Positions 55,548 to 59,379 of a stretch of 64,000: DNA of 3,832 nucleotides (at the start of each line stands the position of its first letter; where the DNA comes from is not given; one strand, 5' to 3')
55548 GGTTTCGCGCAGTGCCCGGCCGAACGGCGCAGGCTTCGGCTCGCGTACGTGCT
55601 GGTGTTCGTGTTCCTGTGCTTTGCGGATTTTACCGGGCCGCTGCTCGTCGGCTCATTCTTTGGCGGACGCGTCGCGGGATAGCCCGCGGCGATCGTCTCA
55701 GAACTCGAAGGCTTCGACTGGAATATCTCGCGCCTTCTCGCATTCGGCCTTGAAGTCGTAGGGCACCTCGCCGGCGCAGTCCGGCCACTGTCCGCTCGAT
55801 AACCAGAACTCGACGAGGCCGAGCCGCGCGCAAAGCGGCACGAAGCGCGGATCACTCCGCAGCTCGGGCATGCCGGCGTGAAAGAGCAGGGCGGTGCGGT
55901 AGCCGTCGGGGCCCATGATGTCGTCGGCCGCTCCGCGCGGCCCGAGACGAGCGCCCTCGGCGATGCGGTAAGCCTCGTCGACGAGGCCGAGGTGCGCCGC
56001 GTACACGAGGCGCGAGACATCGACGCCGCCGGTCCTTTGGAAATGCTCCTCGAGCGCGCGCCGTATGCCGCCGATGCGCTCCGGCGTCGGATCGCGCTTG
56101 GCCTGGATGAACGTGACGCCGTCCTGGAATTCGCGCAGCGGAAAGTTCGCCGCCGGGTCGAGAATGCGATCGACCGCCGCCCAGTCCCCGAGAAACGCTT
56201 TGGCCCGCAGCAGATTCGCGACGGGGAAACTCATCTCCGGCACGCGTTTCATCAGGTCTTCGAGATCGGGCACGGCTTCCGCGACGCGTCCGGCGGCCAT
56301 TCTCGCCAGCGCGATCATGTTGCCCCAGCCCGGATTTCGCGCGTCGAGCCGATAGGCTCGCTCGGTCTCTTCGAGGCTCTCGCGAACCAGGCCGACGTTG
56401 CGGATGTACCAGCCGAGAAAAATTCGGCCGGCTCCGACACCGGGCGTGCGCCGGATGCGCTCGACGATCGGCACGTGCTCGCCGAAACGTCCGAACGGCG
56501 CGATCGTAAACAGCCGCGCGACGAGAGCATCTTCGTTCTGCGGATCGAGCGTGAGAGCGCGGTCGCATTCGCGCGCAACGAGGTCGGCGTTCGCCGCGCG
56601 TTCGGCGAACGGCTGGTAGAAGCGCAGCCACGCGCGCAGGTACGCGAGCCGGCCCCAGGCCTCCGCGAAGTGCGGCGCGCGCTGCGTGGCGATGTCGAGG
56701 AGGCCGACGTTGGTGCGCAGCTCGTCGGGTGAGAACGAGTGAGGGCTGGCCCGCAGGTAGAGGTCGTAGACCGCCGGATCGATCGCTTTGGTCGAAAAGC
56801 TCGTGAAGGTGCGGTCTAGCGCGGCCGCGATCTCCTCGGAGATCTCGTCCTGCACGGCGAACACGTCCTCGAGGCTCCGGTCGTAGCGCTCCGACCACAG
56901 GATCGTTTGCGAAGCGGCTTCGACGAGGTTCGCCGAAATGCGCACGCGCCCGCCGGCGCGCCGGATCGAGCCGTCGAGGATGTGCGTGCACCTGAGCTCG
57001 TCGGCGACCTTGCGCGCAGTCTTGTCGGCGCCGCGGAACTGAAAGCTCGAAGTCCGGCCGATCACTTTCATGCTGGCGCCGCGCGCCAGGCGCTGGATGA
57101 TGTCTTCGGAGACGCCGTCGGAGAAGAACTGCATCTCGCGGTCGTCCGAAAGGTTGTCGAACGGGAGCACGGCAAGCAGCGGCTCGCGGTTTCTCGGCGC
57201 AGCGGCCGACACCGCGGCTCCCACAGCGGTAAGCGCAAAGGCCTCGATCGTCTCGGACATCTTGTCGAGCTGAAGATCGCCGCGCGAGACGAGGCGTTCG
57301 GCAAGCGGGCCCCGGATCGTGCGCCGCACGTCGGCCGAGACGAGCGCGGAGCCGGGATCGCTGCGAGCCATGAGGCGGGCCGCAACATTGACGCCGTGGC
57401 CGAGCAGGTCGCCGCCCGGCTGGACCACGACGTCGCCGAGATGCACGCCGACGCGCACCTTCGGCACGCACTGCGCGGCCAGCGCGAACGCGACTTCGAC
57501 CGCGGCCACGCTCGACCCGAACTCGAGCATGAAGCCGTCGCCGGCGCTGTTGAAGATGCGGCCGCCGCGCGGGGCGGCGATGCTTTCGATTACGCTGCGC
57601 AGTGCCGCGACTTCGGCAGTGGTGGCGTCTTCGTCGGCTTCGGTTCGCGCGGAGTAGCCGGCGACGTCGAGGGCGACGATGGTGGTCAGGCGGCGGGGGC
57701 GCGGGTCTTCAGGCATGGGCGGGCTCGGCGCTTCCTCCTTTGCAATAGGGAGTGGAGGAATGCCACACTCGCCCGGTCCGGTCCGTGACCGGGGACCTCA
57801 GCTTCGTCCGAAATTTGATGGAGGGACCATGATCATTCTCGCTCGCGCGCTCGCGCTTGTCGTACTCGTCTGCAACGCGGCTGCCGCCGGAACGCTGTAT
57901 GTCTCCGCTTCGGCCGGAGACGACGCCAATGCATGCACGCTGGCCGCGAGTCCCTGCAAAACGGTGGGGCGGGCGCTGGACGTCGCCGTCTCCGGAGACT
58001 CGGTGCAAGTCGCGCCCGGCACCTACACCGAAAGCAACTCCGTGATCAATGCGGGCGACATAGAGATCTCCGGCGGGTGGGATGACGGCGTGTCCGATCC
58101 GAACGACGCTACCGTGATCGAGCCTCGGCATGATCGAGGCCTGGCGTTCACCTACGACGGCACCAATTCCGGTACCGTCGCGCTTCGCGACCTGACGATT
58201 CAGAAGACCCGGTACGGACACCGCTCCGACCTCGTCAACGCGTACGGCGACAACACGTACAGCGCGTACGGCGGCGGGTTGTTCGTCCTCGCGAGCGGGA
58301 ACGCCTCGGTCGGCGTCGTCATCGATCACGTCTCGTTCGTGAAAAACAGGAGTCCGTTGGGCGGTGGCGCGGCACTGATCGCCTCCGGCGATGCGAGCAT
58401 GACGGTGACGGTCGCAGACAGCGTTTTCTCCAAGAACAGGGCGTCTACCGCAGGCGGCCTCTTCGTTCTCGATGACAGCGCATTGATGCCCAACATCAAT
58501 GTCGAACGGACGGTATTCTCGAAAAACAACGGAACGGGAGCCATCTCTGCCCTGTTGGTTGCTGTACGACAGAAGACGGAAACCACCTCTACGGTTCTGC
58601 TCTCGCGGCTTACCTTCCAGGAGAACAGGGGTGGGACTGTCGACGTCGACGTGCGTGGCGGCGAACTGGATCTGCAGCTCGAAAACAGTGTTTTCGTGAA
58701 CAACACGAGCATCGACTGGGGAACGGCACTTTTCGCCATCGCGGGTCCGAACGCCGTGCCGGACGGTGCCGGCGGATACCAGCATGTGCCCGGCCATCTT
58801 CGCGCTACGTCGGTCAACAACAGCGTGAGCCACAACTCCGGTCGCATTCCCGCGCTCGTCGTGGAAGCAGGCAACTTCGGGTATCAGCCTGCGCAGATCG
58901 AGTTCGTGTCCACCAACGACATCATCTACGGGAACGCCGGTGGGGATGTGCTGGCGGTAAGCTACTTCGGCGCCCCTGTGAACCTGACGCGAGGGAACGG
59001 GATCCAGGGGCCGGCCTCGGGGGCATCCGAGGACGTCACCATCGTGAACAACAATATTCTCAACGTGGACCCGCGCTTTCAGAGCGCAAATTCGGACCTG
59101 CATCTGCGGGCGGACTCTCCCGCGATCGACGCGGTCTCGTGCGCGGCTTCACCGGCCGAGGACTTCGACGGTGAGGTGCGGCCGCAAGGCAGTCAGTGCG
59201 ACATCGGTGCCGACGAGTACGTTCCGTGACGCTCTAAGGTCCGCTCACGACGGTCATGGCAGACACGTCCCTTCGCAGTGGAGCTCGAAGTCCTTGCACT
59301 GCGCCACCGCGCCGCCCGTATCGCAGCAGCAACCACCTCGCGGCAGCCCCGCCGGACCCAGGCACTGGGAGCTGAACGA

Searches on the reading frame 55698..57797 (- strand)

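Call 54: search_protein_families(library=pfam, proteins=[window:55698-57797:-], max_evalue=0.01)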
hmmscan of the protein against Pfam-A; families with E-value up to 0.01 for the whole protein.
window:55698-57797:- (699 aa): 1 family
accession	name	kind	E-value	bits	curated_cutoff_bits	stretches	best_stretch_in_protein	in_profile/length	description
PF00211.25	Guanylate_cyc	-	0.0018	18.3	21.9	1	113-178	101-171/183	Adenylate and Guanylate cyclase catalytic domain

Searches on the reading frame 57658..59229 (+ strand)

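Call 54: search_protein_families(library=pfam, proteins=[window:57658-59229:+], max_evalue=0.01)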
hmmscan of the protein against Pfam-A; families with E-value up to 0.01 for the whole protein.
window:57658-59229:+ (523 aa): 1 family
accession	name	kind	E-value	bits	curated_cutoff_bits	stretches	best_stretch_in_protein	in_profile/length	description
PF07602.17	DUF1565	-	8.3e-05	22.5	20.3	1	86-127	2-42/257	Protein of unknown function (DUF1565)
